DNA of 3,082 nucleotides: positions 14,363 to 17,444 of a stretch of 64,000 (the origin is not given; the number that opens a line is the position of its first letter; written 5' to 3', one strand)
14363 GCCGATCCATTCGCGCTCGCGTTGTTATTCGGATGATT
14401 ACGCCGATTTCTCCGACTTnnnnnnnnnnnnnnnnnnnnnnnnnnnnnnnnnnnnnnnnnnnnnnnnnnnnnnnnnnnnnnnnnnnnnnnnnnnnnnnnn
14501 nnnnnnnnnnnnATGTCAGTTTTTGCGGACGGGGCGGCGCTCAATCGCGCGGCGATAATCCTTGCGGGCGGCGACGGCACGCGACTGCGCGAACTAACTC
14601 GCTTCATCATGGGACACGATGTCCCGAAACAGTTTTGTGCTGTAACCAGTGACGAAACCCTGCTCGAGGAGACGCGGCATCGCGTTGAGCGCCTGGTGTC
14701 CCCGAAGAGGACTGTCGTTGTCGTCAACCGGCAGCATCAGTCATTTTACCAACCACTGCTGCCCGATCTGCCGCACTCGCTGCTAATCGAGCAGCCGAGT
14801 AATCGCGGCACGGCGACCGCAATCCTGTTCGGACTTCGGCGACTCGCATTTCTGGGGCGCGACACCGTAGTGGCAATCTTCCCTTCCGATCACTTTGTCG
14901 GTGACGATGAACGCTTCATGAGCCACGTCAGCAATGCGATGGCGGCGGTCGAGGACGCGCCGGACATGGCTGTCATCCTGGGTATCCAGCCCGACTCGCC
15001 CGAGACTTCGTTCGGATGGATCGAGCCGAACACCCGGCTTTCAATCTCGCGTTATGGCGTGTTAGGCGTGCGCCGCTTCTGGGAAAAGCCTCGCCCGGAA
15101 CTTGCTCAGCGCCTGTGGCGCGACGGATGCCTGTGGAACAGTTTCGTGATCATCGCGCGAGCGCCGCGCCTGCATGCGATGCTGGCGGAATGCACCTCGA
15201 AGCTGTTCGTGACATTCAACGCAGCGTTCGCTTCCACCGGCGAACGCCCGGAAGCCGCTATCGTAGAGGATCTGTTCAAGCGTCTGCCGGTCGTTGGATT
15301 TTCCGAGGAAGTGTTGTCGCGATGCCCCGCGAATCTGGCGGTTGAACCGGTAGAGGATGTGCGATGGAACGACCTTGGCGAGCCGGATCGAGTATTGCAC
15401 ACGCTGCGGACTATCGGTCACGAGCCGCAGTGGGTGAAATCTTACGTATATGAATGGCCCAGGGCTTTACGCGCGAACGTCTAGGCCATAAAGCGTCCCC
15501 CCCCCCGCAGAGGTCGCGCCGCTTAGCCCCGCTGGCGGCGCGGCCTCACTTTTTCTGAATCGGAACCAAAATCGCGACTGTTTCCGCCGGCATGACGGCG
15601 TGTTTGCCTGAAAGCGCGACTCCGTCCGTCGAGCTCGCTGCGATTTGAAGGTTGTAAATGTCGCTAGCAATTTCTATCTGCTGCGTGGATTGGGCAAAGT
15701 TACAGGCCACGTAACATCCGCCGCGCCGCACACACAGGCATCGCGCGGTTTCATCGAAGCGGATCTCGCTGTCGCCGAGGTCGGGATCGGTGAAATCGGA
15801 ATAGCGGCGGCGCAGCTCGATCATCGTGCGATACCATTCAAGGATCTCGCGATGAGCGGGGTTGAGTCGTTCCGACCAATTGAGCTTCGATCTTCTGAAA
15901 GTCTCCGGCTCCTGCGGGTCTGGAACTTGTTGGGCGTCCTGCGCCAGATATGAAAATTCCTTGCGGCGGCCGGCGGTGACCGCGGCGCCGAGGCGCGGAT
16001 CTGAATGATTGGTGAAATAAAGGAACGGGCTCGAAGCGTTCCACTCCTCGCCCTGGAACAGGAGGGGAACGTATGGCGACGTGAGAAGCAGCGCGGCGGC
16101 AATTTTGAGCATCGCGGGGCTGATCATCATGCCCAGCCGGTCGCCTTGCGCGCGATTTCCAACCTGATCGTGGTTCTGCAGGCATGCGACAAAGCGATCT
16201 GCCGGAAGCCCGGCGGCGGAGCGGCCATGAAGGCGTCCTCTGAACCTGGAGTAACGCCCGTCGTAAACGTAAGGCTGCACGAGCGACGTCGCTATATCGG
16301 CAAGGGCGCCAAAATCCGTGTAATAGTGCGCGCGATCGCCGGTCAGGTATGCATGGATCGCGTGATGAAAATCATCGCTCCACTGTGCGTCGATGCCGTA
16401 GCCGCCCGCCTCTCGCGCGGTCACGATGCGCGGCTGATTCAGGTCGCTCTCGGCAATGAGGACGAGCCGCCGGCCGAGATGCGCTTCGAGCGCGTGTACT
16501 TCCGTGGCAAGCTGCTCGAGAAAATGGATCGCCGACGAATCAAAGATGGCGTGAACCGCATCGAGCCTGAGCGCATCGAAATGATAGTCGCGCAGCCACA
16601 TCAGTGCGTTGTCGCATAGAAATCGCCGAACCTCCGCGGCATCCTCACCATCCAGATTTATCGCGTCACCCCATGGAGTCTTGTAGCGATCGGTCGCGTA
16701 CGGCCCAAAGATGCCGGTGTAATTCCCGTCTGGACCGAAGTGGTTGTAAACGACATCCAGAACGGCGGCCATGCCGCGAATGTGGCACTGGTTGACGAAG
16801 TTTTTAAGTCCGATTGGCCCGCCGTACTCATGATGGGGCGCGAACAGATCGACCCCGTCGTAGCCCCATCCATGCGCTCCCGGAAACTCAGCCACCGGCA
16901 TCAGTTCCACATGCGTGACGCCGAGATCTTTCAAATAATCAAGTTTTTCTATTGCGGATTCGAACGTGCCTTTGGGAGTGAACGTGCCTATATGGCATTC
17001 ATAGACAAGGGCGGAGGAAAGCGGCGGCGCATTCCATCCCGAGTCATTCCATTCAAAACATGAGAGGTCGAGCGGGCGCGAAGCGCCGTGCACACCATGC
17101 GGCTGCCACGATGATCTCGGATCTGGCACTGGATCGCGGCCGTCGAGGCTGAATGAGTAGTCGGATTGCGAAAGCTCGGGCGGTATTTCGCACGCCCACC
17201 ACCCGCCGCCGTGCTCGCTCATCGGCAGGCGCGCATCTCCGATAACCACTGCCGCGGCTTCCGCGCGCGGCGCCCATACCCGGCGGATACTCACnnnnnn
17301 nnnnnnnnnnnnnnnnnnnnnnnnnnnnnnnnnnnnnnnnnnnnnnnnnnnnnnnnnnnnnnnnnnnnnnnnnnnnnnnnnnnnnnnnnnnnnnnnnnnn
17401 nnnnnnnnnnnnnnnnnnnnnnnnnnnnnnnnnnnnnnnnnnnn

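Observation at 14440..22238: Trehalose genes carry the same -24/-12 promoter type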

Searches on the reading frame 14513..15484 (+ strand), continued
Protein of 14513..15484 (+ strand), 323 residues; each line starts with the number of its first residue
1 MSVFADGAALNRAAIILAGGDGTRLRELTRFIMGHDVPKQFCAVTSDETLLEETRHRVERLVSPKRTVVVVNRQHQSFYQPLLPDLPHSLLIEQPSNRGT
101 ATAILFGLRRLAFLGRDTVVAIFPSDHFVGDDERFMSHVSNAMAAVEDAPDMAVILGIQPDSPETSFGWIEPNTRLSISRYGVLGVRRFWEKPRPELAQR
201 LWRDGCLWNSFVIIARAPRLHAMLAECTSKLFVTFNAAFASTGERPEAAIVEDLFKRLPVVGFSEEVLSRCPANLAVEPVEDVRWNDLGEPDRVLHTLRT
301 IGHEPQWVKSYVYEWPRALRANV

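Call 30: find_encoding_contigs(protein=P0024, flank=10000, max_places=2)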
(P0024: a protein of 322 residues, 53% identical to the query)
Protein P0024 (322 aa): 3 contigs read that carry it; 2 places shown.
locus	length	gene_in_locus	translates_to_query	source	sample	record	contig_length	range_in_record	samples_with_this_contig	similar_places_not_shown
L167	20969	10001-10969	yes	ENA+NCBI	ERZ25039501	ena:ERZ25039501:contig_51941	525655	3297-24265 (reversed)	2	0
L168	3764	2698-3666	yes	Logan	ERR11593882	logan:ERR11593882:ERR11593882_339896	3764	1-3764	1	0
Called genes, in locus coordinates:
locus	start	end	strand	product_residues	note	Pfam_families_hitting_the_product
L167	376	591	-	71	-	-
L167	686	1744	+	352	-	PF05048:NosD (faint), PF13229:Beta_helix (weak)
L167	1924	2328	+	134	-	-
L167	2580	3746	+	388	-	PF08028:Acyl-CoA_dh_2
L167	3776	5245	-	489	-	PF04909:Amidohydro_2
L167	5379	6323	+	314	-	PF00106:adh_short, PF08659:KR (weak), PF13561:adh_short_C2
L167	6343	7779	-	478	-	PF00890:FAD_binding_2, PF01266:DAO (weak), PF01494:FAD_binding_3 (faint), PF03486:HI0933_like (faint), PF07992:Pyr_redox_2 (faint), PF12831:FAD_oxidored, PF13450:NAD_binding_8, PF01593:Amino_oxidase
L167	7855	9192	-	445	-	PF01566:Nramp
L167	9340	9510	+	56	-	PF07043:DUF1328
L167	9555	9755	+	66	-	PF20106:DUF6496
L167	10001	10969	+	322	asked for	PF00483:NTP_transferase, PF12804:NTP_transf_3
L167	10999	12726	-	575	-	PF00128:Alpha-amylase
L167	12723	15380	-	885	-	PF00128:Alpha-amylase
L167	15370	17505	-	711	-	PF02922:CBM_48, PF00128:Alpha-amylase, PF21331:Isoamylase_C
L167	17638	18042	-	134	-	PF04972:BON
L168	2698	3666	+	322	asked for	PF00483:NTP_transferase, PF12804:NTP_transf_3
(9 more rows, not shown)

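Call 31: find_encoding_contigs(protein=P0021, flank=10000, max_places=2)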
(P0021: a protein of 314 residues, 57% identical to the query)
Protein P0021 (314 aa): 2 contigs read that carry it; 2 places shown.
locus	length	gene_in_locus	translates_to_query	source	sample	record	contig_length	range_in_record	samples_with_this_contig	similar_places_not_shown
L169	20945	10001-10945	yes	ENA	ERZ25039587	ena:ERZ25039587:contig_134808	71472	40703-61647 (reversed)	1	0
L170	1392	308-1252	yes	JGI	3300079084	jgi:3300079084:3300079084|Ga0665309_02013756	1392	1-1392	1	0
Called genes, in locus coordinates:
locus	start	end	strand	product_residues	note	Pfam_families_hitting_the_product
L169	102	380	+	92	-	PF02021:UPF0102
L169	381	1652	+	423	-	PF02403:Seryl_tRNA_N, PF00587:tRNA-synt_2b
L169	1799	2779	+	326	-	PF00528:BPD_transp_1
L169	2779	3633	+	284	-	PF00528:BPD_transp_1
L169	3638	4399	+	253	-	PF02463:SMC_N (faint), PF00005:ABC_tran, PF13304:AAA_21 (weak)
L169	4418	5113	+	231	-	PF01895:PhoU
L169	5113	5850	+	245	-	PF00072:Response_reg, PF00486:Trans_reg_C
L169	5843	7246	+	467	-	PF00989:PAS, PF08448:PAS_4, PF00512:HisKA, PF02518:HATPase_c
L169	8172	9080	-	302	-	PF13229:Beta_helix (weak)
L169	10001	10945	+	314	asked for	PF00483:NTP_transferase, PF12804:NTP_transf_3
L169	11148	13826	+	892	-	PF00512:HisKA, PF02518:HATPase_c, PF00072:Response_reg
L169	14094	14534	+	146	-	-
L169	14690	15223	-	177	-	PF13302:Acetyltransf_3, PF13420:Acetyltransf_4, PF00583:Acetyltransf_1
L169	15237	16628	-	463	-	PF00884:Sulfatase, PF01663:Phosphodiest (faint), PF16347:SGSH_C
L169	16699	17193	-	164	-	PF10543:ORF6N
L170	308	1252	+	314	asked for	PF00483:NTP_transferase, PF12804:NTP_transf_3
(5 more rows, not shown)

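Call 44: search_solved_structures(query=window:14513-15484:+, max_evalue=0.00001)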
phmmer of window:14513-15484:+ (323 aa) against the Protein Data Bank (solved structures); distinct sequences matched with E-value up to 0.00001: 3.
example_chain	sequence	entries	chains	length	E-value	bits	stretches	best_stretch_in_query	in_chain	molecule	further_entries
2cu2_A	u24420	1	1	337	2e-24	89.6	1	13-270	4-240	putative mannose-1-phosphate guanylyl transferase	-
2x5s_A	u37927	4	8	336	1e-23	87.3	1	14-290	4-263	MANNOSE-1-PHOSPHATE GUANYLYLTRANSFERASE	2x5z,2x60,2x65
2qh5_A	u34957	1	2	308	9.6e-10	41.3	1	13-216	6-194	Mannose-6-phosphate isomerase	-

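Call 65: search_protein_families(library=pfam, proteins=[L161:4742-5146:-, L161:5181-5672:-], max_evalue=5)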
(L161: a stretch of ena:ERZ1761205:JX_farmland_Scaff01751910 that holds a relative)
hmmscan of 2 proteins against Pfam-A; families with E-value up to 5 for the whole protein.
L161:4742-5146:- (134 aa): 3 families
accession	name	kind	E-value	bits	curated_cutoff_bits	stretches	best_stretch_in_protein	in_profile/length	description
PF04972.22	BON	-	7.6e-19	68.2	27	1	65-131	2-68/69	BON domain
PF03257.18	Adhesin_P1_C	-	0.034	15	25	1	48-126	31-101/116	Mycoplasma adhesin P1, C-terminal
PF20130.4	DUF6520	-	0.071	13.9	25.4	1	1-35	1-31/83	Family of unknown function (DUF6520)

L161:5181-5672:- (163 aa): 0 families

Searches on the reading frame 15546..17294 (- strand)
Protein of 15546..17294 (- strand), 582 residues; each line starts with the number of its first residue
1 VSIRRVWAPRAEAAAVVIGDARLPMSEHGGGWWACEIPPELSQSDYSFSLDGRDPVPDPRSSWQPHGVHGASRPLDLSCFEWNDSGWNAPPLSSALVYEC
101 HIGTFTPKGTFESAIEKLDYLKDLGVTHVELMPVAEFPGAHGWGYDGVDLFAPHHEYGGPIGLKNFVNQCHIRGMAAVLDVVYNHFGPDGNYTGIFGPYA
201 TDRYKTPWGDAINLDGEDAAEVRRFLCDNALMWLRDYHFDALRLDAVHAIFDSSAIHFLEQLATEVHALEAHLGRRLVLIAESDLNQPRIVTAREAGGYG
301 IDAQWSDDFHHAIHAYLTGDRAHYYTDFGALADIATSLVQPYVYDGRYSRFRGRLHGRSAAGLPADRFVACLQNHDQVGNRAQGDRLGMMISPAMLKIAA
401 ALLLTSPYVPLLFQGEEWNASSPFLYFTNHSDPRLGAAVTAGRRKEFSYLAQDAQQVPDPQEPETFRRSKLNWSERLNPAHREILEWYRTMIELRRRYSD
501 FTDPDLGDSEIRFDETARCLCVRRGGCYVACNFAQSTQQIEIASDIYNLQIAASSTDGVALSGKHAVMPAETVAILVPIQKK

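Call 10: search_protein_families(library=pfam, proteins=[window:15546-17294:-], max_evalue=0.01)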
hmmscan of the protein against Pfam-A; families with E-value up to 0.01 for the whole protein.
window:15546-17294:- (582 aa): 3 families
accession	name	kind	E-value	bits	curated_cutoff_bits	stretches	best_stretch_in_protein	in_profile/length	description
PF00128.31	Alpha-amylase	-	8.5e-20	71.8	22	1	108-189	15-95/446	Alpha amylase, catalytic domain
PF11941.14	DUF3459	-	9.3e-09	36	22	1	487-575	1-89/90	Domain of unknown function (DUF3459)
PF02922.24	CBM_48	-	0.00043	21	22.4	1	5-54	16-72/83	Carbohydrate-binding module 48 (Isoamylase N-terminal domain)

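Call 11: search_protein_families(library=ncbifam, proteins=[window:15546-17294:-], max_evalue=0.001)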
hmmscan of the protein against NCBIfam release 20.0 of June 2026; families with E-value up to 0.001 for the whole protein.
window:15546-17294:- (582 aa): 31 families (the best 25 are shown)
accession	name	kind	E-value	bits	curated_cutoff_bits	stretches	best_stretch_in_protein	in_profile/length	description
TIGR02402.1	trehalose_TreZ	equivalog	2.4e-218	725.9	538.8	1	5-540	4-544/545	malto-oligosyltrehalose trehalohydrolase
NF003811.1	PRK05402.1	equivalog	1.9e-40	139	741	1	6-250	35-306/619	1,4-alpha-glucan branching protein GlgB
NF008967.0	PRK12313.1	equivalog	3.3e-39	134.8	577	1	5-330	43-409/633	1,4-alpha-glucan branching protein GlgB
TIGR01515.1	branching_enzym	equivalog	7.8e-32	110.6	463.95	1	95-320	135-381/607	1,4-alpha-glucan branching enzyme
NF009221.0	PRK12568.1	equivalog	7.4e-28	97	1270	1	6-325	159-519/745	1,4-alpha-glucan branching enzyme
NF011293.0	PRK14705.1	equivalog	1.3e-26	92.5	2376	1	88-251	740-910/1224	1,4-alpha-glucan branching enzyme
NF011294.0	PRK14706.1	equivalog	5.1e-23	81.2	1284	1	6-284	47-362/642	1,4-alpha-glucan branching enzyme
TIGR02104.1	pulA_typeI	equivalog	1.1e-18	66.7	504.5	1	5-264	24-337/605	type I pullulanase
TIGR02456.1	treS_nterm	equivalog_domain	1.6e-15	56.6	678.35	1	95-187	6-102/539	maltose alpha-D-glucosyltransferase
TIGR02100.1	glgX_debranch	equivalog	2.2e-15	55.8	640.9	1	80-187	140-271/688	glycogen debranching protein GlgX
TIGR02102.1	pullulan_Gpos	equivalog_domain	6.3e-14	50.7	1042.25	1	107-247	475-644/1113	pullulanase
TIGR02401.1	trehalose_TreY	equivalog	1.5e-13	49.9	498.65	1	110-188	14-92/838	malto-oligosyltrehalose synthase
NF041090.1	Cyc-maltodext_AglB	equivalog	8.1e-13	48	540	1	108-192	61-143/470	cyclomaltodextrinase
TIGR02403.1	trehalose_treC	equivalog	1.5e-12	47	799.05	1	108-186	23-100/544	alpha,alpha-phosphotrehalase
NF041321.1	Alpha-amyl_MalA_Halo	equivalog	1.8e-12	46.5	875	1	94-189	259-358/666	alpha-amylase MalA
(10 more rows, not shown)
